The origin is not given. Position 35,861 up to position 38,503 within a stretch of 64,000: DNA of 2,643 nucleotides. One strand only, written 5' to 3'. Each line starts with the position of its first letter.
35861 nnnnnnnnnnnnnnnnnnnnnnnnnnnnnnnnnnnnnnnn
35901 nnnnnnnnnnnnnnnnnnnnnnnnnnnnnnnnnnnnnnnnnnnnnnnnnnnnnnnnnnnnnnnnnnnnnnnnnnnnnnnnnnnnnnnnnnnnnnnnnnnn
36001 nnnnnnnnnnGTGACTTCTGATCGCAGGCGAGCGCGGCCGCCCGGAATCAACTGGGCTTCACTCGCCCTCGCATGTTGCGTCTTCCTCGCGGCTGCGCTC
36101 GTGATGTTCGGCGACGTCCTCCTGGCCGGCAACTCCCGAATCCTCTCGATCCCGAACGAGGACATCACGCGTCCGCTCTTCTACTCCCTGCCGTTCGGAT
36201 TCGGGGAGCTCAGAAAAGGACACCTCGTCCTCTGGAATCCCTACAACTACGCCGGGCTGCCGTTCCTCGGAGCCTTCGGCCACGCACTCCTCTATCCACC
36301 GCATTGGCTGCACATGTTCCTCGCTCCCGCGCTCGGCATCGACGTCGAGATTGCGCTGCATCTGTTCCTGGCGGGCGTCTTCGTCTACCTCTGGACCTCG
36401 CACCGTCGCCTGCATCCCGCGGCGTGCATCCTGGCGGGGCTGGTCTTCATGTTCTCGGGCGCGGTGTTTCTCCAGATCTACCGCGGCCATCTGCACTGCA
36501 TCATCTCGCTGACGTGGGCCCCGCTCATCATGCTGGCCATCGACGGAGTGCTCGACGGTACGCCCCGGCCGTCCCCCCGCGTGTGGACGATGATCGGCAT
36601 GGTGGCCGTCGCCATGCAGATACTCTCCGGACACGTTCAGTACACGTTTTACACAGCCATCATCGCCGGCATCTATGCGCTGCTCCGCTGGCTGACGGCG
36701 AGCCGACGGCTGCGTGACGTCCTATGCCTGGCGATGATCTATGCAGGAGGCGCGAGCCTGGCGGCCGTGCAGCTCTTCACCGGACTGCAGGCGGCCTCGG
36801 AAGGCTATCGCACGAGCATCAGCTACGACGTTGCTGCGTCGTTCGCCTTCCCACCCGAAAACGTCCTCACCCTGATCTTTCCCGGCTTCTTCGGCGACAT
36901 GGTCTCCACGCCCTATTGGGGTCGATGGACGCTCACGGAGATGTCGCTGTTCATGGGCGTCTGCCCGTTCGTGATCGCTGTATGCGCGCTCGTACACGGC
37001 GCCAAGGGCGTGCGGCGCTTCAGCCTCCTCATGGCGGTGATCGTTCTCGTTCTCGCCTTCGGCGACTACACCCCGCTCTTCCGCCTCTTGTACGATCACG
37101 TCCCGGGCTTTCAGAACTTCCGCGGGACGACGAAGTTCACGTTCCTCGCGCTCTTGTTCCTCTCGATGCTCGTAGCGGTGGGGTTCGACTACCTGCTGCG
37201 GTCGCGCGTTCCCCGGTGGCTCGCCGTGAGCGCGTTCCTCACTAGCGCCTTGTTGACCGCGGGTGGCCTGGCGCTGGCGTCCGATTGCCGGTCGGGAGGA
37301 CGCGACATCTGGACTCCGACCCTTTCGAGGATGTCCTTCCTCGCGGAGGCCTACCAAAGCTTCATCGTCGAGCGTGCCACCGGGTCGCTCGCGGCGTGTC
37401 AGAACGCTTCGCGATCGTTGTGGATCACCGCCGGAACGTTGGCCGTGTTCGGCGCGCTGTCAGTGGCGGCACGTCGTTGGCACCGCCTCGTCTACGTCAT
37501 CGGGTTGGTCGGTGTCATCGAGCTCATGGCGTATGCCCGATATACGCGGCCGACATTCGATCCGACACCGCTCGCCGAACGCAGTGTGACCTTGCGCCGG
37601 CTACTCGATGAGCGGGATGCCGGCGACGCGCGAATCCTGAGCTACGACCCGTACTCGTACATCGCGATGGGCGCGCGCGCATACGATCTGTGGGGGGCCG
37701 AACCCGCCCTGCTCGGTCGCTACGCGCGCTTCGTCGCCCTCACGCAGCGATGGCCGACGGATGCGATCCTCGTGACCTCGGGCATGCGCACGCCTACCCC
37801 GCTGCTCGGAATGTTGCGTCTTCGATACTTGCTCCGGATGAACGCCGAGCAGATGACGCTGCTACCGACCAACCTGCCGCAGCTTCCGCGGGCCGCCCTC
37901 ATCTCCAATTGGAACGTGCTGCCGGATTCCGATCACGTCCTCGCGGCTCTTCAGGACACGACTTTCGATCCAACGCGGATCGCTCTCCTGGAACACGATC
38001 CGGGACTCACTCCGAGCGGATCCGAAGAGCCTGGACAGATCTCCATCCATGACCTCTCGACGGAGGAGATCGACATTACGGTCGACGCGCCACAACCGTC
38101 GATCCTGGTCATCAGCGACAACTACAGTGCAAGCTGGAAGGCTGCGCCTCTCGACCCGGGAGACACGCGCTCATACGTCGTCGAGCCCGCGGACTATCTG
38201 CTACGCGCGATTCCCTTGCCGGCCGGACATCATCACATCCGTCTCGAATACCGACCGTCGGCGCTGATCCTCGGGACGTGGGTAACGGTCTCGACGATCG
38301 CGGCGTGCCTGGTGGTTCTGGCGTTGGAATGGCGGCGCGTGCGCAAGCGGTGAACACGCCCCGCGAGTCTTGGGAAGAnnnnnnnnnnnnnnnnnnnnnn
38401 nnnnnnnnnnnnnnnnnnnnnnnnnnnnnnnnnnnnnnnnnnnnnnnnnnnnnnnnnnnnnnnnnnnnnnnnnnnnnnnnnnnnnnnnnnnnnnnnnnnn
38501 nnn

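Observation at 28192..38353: Self-contained cassette for synthesis and lipid-carrier-mediated transfer of an unusual modified aminosugar (DPM1/ArnC-like GT2 plus YfhO-type GT-C)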

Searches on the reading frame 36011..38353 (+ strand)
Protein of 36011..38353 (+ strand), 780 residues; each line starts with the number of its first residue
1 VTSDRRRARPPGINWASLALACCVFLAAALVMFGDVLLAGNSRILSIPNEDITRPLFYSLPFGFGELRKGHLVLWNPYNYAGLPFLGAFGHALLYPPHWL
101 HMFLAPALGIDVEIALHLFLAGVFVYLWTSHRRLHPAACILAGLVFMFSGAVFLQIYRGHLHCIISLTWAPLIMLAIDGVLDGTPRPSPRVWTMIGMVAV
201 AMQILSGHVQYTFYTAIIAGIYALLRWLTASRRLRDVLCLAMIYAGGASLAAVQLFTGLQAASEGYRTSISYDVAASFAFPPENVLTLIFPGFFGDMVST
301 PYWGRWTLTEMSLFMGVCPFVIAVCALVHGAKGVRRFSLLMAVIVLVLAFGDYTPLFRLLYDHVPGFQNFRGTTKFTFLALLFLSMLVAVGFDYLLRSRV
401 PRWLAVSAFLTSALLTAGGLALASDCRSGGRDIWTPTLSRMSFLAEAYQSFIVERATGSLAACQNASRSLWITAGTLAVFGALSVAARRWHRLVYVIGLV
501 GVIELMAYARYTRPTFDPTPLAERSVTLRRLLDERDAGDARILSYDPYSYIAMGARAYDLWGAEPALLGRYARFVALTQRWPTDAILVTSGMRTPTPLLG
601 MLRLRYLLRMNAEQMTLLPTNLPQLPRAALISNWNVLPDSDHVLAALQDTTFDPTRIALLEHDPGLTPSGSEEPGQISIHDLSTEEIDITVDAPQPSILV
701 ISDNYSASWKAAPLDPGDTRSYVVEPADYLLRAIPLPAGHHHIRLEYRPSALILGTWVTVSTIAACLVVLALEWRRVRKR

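Call 4: search_protein_families(library=pfam, proteins=[window:36011-38353:+], max_evalue=0.01)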
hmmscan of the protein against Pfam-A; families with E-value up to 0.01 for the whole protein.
window:36011-38353:+ (780 aa): 1 family
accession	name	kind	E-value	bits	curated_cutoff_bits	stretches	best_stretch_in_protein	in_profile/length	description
PF09586.16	YfhO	-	6.3e-09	35.2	28.5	1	679-759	758-835/835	Bacterial membrane protein YfhO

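Call 5: search_protein_families(library=ncbifam, proteins=[window:36011-38353:+], max_evalue=0.01)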
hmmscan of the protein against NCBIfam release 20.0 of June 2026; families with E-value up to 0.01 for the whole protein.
window:36011-38353:+ (780 aa): 0 families

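Call 7: search_protein_families(library=pfam, proteins=[window:36011-38353:+], max_evalue=10)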
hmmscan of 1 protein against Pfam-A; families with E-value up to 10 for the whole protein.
window:36011-38353:+ (780 aa): 1 family
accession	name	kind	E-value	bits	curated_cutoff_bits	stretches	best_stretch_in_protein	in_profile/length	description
PF09586.16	YfhO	-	6.3e-09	35.2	28.5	2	679-759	758-835/835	Bacterial membrane protein YfhO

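Call 8: find_homologous_proteins(query=window:36011-38353:+)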
Query window:36011-38353:+ (780 aa): 419 proteins with E <= 0.001 among 8000 candidates; the best 120 are listed.
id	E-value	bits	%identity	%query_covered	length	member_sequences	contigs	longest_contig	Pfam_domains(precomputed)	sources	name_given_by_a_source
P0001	0.0e+0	1694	100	96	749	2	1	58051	PF09586.17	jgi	jgi:hypothetical protein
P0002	0.0e+0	1153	67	98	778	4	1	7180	PF09586.17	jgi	jgi:hypothetical protein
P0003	0.0e+0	1133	67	96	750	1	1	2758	PF09586.17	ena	-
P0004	0.0e+0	1128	66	97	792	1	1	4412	PF09586.17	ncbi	-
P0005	0.0e+0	1116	66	96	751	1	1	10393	PF09586.17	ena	-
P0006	0.0e+0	1041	61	97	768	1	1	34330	PF09586.17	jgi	jgi:hypothetical protein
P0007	0.0e+0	1040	61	99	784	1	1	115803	PF09586.17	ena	-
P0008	0.0e+0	1034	62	94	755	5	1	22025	-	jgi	-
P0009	0.0e+0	1025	61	95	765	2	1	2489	PF09586.17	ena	-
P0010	1.9e-286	971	59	96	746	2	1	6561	PF09586.17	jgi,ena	jgi:hypothetical protein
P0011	1.4e-283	961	57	98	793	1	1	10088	PF09586.17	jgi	jgi:hypothetical protein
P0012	4.7e-275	933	59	95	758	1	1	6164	PF09586.17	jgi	jgi:hypothetical protein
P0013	3.6e-274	930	57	96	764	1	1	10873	PF09586.17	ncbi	-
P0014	6.3e-274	929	58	95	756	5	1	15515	PF09586.17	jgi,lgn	-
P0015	3.3e-273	927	55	98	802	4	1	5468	PF09586.17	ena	-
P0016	3.6e-262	890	58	94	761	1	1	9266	PF09586.17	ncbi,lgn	-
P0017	2.8e-233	795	51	97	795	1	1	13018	PF09586.17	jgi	jgi:hypothetical protein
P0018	7.0e-228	777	49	98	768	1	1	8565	PF09586.17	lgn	-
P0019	7.0e-226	770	49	97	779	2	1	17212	PF09586.17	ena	-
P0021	3.5e-222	758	50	96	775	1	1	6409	PF09586.17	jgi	jgi:hypothetical protein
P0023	2.8e-218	745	48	98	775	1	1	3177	PF09586.17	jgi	jgi:hypothetical protein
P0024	8.3e-217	740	49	97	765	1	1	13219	PF09586.17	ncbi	-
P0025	4.2e-214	731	57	80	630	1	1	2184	PF09586.17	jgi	jgi:hypothetical protein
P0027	1.8e-211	723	48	97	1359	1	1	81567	PF09586.17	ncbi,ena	-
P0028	2.0e-209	716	48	97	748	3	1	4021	PF09586.17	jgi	jgi:hypothetical protein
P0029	2.2e-208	713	47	98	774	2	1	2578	PF09586.17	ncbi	-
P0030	8.5e-208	711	47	98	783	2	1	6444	PF09586.17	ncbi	-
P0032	8.1e-205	701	47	96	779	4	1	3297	PF09586.17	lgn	-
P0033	8.9e-205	701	47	93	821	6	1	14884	PF09586.17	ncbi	-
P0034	1.4e-201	690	46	98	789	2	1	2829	PF09586.17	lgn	-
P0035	5.2e-198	678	47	97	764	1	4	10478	PF09586.17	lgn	-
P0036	6.3e-196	671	44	95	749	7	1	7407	PF09586.17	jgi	-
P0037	1.8e-195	670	46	96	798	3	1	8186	PF09586.17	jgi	-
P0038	1.8e-185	637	45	93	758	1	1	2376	PF09586.17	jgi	-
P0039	5.1e-185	635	45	93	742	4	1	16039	PF09586.17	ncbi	-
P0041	9.0e-179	615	44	95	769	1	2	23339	PF09586.17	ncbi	-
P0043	9.5e-167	575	46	83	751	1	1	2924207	PF09586.17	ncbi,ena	-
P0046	2.4e-163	564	39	99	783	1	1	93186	PF09586.17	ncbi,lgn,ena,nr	ncbi:MAG: hypothetical protein KAV83_10890 [Desulfobacterales bacterium]|nr:hypothetical protein [De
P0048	3.3e-162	560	38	97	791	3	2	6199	PF09586.17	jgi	-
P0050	4.6e-160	553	40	99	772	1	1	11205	PF09586.17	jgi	-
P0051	1.9e-159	551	41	96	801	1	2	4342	PF09586.17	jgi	-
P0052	4.5e-159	549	40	97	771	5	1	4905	PF09586.17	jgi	jgi:hypothetical protein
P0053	5.9e-159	549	45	81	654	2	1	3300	PF09586.17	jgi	jgi:hypothetical protein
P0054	1.2e-158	548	41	96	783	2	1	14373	PF09586.17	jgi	-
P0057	1.2e-157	545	41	97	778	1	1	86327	PF09586.17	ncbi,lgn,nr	ncbi:MAG: hypothetical protein JXR37_21225 [Kiritimatiellae bacterium]|nr:hypothetical protein [Kiri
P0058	1.7e-157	544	40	97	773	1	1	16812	PF09586.17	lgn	-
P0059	3.0e-157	543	40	96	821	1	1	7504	PF10131.16,PF09586.17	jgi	jgi:hypothetical protein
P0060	1.4e-156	541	40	97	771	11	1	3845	PF09586.17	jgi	-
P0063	3.1e-155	537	39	97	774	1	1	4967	PF09586.17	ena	-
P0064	1.6e-154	534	40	96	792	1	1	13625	PF09586.17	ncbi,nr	ncbi:MAG: YfhO family protein [Desulfobacterales bacterium]|nr:YfhO family protein [Desulfobacterale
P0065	3.1e-154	533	39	96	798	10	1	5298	PF09586.17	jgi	-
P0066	5.5e-154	533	40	97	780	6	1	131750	PF09586.17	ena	-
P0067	8.5e-154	532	39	98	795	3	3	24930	PF09586.17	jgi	jgi:hypothetical protein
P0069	1.6e-153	531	39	93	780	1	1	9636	PF09586.17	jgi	jgi:hypothetical protein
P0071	6.2e-153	529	40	96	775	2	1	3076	PF09586.17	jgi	jgi:hypothetical protein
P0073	1.1e-152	528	39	96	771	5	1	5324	PF09586.17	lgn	-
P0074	1.4e-152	528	40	98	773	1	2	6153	PF09586.17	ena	-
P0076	8.9e-152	525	39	96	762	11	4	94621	PF09586.17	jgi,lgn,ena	-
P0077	2.1e-151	524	38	95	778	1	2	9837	PF09586.17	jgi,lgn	jgi:hypothetical protein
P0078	2.9e-151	524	41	95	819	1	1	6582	PF09586.17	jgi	jgi:hypothetical protein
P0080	9.9e-151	522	38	95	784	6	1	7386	PF09586.17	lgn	-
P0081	2.0e-150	521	38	96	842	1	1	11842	PF09586.17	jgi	jgi:hypothetical protein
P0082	2.7e-150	520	39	96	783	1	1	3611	PF09586.17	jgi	-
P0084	6.1e-150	519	39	99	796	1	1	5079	PF09586.17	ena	-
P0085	6.9e-150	519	39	94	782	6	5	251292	PF09586.17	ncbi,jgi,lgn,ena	jgi:hypothetical protein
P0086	1.8e-149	518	39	97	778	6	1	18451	PF09586.17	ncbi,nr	ncbi:MAG TPA: hypothetical protein VJZ49_10405 [Syntrophales bacterium]|nr:hypothetical protein [Syn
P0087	2.0e-149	518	37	96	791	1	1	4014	PF09586.17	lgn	-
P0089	1.9e-148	514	38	94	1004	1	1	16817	PF09586.17,PF00117.35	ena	-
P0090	4.2e-148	513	39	95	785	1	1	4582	PF09586.17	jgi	-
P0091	5.7e-148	513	39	96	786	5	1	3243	PF09586.17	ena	-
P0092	9.8e-148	512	37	100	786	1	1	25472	PF09586.17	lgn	-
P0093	1.3e-147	512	38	97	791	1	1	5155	PF09586.17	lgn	-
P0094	1.4e-147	511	40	93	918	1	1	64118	PF09586.17,PF00180.26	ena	-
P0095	1.8e-147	511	38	97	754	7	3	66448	PF09586.17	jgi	-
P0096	1.3e-146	508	39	97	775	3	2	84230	PF09586.17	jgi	-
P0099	1.5e-145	505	38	96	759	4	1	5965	PF09586.17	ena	-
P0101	2.2e-145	504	37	100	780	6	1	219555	PF09586.17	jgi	jgi:hypothetical protein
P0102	2.7e-145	504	38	96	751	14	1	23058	PF09586.17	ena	-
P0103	3.8e-145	503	38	100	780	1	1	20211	PF09586.17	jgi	jgi:hypothetical protein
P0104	4.1e-145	503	38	95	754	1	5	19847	PF09586.17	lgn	-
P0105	1.5e-144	501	39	95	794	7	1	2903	PF10131.16,PF09586.17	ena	-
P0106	2.1e-144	501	38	98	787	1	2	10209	PF09586.17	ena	-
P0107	2.9e-144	500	38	97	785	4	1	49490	PF09586.17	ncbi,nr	ncbi:MAG TPA: hypothetical protein VFG28_11105 [Syntrophales bacterium]|nr:hypothetical protein [Syn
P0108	3.2e-144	500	39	94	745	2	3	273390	PF09586.17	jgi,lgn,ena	-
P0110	6.5e-143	496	37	97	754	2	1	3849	PF09586.17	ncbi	-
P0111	6.7e-143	496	38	95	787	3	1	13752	PF09586.17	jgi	jgi:hypothetical protein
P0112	7.6e-143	496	39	96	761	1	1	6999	PF09586.17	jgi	jgi:hypothetical protein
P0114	2.0e-142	494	37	94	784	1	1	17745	PF09586.17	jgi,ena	-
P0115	2.8e-142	494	40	96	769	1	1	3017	PF09586.17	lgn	-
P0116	3.6e-142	494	39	96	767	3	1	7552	PF09586.17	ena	-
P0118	1.1e-141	492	38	96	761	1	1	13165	PF09586.17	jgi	jgi:hypothetical protein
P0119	3.4e-141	490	38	97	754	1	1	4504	PF09586.17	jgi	jgi:hypothetical protein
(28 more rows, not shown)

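Call 9: find_encoding_contigs(protein=P0007, flank=10000, max_places=2)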
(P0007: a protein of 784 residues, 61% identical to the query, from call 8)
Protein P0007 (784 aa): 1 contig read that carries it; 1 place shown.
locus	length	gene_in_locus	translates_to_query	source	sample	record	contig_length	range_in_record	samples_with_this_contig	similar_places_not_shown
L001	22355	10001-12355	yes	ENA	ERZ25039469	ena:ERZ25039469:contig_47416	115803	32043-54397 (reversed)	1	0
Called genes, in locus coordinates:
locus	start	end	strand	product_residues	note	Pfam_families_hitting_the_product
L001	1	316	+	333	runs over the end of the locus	PF00108:Thiolase_N, PF02803:Thiolase_C (weak), PF22691:Thiolase_C_1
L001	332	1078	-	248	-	PF00512:HisKA (faint), PF02518:HATPase_c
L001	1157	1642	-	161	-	-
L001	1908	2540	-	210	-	PF00072:Response_reg, PF08281:Sigma70_r4_2 (faint), PF00196:GerE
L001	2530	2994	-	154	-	PF02518:HATPase_c, PF14501:HATPase_c_5 (weak)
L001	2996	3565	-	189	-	PF00512:HisKA (faint)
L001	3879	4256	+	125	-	-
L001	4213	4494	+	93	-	-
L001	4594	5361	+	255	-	-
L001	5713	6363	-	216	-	PF01339:CheB_methylest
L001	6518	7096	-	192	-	PF25084:LbH_EIF2B (faint), PF25087:GMPPB_C (faint), PF00132:Hexapep (weak), PF14602:Hexapep_2 (faint)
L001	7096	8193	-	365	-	PF01041:DegT_DnrJ_EryC1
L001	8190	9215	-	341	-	PF01408:GFO_IDH_MocA, PF02894:GFO_IDH_MocA_C, PF22725:GFO_IDH_MocA_C3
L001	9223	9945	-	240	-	PF00535:Glycos_transf_2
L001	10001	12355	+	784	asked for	PF09586:YfhO (faint)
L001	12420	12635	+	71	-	-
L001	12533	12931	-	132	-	-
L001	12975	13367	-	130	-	-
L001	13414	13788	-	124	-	PF01946:Thi4 (weak), PF00890:FAD_binding_2, PF01266:DAO, PF01494:FAD_binding_3, PF07992:Pyr_redox_2 (weak), PF12831:FAD_oxidored (weak), PF13450:NAD_binding_8, PF13738:Pyr_redox_3 (weak), +2 more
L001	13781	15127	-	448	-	PF01266:DAO, PF04324:Fer2_BFD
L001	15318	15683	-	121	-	PF02782:FGGY_C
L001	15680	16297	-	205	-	PF00370:FGGY_N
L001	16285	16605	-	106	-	PF00370:FGGY_N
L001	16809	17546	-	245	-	PF02515:CoA_transf_3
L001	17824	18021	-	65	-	PF02515:CoA_transf_3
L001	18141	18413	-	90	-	-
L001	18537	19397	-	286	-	PF02515:CoA_transf_3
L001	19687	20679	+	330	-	PF02770:Acyl-CoA_dh_M, PF00441:Acyl-CoA_dh_1, PF08028:Acyl-CoA_dh_2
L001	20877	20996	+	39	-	-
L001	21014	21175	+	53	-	-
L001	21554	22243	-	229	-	-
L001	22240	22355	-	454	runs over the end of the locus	PF13520:AA_permease_2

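Call 10: find_encoding_contigs(protein=P0043, flank=10000, max_places=2)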
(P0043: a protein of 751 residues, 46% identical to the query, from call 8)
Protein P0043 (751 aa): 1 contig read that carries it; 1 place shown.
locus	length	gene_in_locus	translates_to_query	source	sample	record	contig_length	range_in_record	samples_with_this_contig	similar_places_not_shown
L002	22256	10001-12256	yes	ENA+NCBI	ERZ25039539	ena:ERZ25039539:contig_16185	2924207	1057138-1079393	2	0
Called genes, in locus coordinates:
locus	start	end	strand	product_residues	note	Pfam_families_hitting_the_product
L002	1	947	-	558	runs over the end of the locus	PF12679:ABC2_membrane_2, PF12698:ABC2_membrane_3 (weak), PF01061:ABC2_membrane, PF12698:ABC2_membrane_3, PF12730:ABC2_membrane_4 (weak)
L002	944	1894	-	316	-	PF00005:ABC_tran, PF13304:AAA_21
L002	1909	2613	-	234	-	-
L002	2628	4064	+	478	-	PF01171:ATP_bind_3, PF09179:TilS (weak), PF11734:TilS_C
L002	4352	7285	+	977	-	-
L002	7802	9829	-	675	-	-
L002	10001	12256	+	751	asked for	PF09586:YfhO (weak)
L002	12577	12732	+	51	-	-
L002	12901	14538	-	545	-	PF14319:Zn_Tnp_IS91, PF04986:Y2_Tnp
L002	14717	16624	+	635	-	-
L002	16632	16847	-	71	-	PF02965:Met_synt_B12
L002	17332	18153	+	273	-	PF06068:TIP49 (weak), PF00004:AAA, PF07728:AAA_5 (weak)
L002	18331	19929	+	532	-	PF01434:Peptidase_M41, PF00809:Pterin_bind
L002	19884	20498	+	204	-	PF02457:DAC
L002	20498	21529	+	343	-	PF07949:YbbR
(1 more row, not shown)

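Call 12: find_related_loci(query=A1, collection=genome_contigs, flank=10000)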
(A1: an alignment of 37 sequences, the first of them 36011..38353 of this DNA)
Query A1 (780 aa) in genome_contigs; peptide patterns used: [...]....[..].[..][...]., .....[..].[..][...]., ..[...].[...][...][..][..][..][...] (x = any residue, [..] = any of these).
600 stretches matched a pattern (row limit reached: there are more); 575 encode a relative of the query (tblastn E <= 1e-3); the best 80 are kept; 80 distinct loci.
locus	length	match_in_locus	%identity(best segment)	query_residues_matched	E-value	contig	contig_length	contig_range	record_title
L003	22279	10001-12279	46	17-778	2e-170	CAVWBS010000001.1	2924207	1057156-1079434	MAG: uncultured delta proteobacterium isolate MFD05442.bin.2.52 genome assembly, contig: contig_16185, whole genome shot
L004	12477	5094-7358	38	16-779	2e-162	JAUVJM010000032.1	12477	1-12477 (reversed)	MAG: bacterium isolate CSMAG_454 CSMAG_454_k127_1198446_length_12477_cov_45.7148, whole genome shotgun sequence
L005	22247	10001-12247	38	25-776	3e-156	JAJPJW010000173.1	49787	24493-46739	MAG: Proteobacteria bacterium isolate Centralia_MAG_561 k107_24772032, whole genome shotgun sequence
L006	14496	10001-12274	36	17-776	6e-154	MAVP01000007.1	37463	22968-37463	MAG: Desulfobacterales bacterium S7086C20 S7086CLC20_contig000007, whole genome shotgun sequence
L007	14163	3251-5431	41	32-763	6e-152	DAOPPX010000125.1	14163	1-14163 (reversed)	MAG TPA_asm: Verrucomicrobiota bacterium isolate AMR_MDS_1537 NODE_5037_length_14163_cov_44.253828, whole genome shotgun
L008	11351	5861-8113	38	18-779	1e-149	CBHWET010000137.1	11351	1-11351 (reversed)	MAG TPA_asm: uncultured bacterium isolate ERR14722429_binner12_Refined_101 genome assembly, contig: ERZ27336827.3283, wh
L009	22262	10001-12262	40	20-778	1e-149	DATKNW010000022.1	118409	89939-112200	MAG TPA_asm: Verrucomicrobiia bacterium isolate SMAG_U14747 k141_3936871, whole genome shotgun sequence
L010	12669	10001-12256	36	19-776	1e-148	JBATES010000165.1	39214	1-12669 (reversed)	MAG: Smithella sp. isolate MFD10098_ilm_asm_bin11 k127_35538, whole genome shotgun sequence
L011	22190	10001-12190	38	17-760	4e-147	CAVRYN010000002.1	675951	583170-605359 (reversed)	MAG: uncultured Verrucomicrobiae bacterium isolate MFD06085.bin.1.10 genome assembly, contig: contig_17035, whole genome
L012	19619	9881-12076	38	40-778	2e-147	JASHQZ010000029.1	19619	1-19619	MAG: candidate division FCPU426 bacterium isolate JOPF088 JOPF_NEAR_contig_107514, whole genome shotgun sequence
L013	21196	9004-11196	40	26-760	7e-147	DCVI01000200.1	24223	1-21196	MAG TPA_asm: Syntrophaceae bacterium UBA2192 UBA2192_contig_40400, whole genome shotgun sequence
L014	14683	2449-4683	39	30-780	8e-146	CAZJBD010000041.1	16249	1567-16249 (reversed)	MAG TPA_asm: uncultured Eubacteriales bacterium isolate SRP098346_co1_376 genome assembly, contig: NODE_3773_length_1624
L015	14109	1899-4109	39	32-776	4e-143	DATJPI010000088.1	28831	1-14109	MAG TPA_asm: Syntrophales bacterium isolate SMAG_U14909 k141_3645525, whole genome shotgun sequence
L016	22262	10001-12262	37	20-769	7e-142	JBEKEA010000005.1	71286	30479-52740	MAG: Sedimentisphaerales bacterium isolate SPRUCE 196 SPRUCE_196_5, whole genome shotgun sequence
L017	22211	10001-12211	38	17-758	9e-138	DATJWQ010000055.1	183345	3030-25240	MAG TPA_asm: Verrucomicrobiia bacterium isolate SMAG_U15103 k141_3887192, whole genome shotgun sequence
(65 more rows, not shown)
